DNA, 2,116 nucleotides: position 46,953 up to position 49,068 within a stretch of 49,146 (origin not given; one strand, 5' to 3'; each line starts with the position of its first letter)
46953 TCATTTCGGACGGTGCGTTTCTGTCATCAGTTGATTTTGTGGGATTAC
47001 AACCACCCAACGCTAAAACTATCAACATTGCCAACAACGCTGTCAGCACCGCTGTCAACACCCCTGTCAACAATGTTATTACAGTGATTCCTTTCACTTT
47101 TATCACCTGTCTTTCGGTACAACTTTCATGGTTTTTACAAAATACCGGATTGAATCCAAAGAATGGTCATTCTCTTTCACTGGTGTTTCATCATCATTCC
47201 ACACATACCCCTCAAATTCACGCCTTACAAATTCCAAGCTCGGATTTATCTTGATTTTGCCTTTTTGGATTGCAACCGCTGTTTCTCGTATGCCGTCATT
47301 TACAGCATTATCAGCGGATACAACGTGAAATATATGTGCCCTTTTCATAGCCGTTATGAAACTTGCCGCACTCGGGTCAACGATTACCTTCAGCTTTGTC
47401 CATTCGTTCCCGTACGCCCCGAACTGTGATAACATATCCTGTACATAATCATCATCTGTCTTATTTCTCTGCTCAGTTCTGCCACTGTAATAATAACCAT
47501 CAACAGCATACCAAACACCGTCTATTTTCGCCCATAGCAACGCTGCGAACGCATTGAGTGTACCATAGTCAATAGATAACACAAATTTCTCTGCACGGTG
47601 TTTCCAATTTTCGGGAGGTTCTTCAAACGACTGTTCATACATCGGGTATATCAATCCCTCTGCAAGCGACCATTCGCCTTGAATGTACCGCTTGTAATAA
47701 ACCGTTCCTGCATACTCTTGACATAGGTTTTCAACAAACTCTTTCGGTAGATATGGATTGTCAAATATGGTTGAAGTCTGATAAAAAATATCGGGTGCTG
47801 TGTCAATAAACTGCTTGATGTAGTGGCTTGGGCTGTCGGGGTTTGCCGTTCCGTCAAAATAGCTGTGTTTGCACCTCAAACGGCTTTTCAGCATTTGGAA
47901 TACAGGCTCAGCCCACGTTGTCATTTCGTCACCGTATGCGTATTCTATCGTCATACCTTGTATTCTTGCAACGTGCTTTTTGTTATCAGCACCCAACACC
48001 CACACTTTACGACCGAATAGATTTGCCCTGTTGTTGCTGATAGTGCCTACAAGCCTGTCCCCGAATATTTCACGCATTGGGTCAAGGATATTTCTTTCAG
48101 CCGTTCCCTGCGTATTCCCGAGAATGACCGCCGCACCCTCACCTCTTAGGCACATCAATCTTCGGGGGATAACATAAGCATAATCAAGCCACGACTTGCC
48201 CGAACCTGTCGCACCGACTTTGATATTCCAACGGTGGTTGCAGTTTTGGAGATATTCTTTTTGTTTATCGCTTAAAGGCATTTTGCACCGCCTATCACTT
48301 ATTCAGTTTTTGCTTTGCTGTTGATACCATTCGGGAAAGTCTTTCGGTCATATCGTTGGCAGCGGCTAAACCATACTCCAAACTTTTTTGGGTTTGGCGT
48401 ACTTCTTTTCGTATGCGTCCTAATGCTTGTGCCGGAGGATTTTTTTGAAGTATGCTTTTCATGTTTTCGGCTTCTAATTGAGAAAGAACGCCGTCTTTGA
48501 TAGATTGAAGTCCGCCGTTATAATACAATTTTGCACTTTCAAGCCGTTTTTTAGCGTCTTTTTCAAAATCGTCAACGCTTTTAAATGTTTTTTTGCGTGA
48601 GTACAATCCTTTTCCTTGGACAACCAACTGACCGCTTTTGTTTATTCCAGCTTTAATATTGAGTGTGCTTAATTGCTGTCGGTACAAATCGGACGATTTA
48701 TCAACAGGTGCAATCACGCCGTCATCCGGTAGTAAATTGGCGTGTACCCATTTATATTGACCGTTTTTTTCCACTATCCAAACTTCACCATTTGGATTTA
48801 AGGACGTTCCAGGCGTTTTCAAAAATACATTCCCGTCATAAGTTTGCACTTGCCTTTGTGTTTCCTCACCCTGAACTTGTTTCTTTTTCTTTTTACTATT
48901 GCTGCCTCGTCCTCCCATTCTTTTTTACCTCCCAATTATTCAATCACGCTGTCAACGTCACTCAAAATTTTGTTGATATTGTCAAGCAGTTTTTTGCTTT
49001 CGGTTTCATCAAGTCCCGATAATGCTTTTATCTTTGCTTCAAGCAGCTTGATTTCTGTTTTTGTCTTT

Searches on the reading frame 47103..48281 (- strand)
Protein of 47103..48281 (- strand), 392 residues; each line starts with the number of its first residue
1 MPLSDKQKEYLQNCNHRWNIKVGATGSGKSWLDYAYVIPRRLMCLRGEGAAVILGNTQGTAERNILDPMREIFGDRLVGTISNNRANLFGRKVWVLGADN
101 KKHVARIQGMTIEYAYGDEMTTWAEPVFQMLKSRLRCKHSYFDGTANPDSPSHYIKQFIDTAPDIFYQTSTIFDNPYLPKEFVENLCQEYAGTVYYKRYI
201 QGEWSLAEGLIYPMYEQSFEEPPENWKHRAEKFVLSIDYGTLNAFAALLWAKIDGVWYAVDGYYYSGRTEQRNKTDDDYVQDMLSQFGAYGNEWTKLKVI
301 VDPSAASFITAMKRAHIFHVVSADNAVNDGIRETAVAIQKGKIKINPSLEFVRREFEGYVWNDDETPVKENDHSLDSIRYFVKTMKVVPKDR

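Call 3: search_protein_families(library=pfam, proteins=[window:47103-48281:-], max_evalue=1)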
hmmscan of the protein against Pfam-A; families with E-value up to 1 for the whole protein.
window:47103-48281:- (392 aa): 4 families
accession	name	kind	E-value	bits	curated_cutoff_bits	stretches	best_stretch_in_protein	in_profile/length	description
PF03237.21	Terminase_6N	-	1.8e-10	41.3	22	1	23-214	4-210/215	Terminase large subunit, T4likevirus-type, N-terminal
PF04466.19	Terminase_3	-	2.2e-05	24.5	23.2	1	88-202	77-200/201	Phage terminase large subunit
PF08872.15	KGK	-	0.0045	17.9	25.6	1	337-379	78-116/119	KGK domain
PF23357.1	DUF7088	-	0.25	12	27.8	1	263-340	26-89/105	Domain of unknown function (DUF7088)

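Call 4: search_protein_families(library=phrogs, proteins=[window:47103-48281:-], max_evalue=0.1)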
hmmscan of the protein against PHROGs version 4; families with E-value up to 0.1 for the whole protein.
window:47103-48281:- (392 aa): 7 families
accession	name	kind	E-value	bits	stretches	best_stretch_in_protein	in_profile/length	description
phrog_2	-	head and packaging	2.2e-37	130.3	1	4-382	267-589/807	terminase large subunit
phrog_10250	-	head and packaging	4.1e-33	116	1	194-385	8-215/228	terminase large subunit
phrog_5653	-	head and packaging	3e-20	73.8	1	202-388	1-183/199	terminase large subunit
phrog_979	-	head and packaging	4e-14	53.2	1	2-160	153-315/642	terminase large subunit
phrog_3717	-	head and packaging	1.4e-10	42.1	1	97-244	110-263/277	terminase large subunit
phrog_6672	-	head and packaging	1.1e-09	39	1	292-386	30-130/145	terminase large subunit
phrog_30463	-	unknown function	0.014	17.1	1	323-381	11-69/101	-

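Call 70: find_related_loci(query=window:47103-48281:-, collection=viral_contigs, flank=6000)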
Query window:47103-48281:- (392 aa) in viral_contigs; peptide patterns used: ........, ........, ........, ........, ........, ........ (x = any residue, [..] = any of these).
52 stretches matched a pattern; 50 encode a relative of the query (tblastn E <= 1e-3); 50 distinct loci.
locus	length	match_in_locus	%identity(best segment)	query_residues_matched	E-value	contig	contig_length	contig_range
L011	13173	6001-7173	87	1-390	0e+0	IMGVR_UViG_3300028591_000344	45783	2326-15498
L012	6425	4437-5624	61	3-392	4e-160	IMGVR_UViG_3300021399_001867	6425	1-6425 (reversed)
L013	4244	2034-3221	60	3-392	2e-162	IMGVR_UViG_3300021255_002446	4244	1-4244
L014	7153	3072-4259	59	3-392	6e-156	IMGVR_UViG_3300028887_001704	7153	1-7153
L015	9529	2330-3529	58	3-392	5e-154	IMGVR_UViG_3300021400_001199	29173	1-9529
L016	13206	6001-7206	58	1-388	2e-149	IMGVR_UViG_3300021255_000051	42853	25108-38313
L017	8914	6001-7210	57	1-392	5e-141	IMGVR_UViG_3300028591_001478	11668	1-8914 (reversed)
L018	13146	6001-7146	51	1-385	2e-124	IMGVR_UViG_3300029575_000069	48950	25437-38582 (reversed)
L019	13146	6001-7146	51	1-385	2e-124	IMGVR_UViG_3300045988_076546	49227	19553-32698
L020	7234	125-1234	52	34-385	2e-116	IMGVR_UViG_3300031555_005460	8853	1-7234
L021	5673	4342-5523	47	1-390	1e-114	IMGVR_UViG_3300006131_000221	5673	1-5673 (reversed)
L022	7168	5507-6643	51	1-363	6e-114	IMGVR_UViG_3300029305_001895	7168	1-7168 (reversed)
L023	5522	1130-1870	68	1-240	6e-112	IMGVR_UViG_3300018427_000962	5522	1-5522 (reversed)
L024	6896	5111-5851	68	1-240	8e-112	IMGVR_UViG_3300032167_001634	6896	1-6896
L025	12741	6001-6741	68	1-240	9e-112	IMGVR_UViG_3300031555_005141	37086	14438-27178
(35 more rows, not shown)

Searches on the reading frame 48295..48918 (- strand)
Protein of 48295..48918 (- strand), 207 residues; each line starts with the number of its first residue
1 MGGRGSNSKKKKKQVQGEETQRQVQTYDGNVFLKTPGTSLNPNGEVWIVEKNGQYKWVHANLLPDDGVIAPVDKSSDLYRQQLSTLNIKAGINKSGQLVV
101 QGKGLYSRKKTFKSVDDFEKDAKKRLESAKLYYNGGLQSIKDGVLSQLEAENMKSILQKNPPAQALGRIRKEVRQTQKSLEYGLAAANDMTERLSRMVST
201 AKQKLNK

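Call 3: search_protein_families(library=pfam, proteins=[window:48295-48918:-], max_evalue=1)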
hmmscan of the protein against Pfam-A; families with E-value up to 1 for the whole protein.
window:48295-48918:- (207 aa): 3 families
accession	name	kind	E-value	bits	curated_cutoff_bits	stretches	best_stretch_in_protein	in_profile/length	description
PF20072.4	DUF6468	-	0.017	15.7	26.9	1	164-205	24-65/76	Domain of unknown function (DUF6468)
PF22750.1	Sol_i_2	-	0.041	14.3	26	1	90-133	20-61/90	Ant venom allergen Sol i 2 family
PF25539.1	Bestrophin_2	-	0.14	12.1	27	1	128-200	134-198/288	Bacterial/Fungal Bestrophin protein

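Call 4: search_protein_families(library=phrogs, proteins=[window:48295-48918:-], max_evalue=0.1)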
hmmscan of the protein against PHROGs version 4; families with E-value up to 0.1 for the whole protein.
window:48295-48918:- (207 aa): 0 families
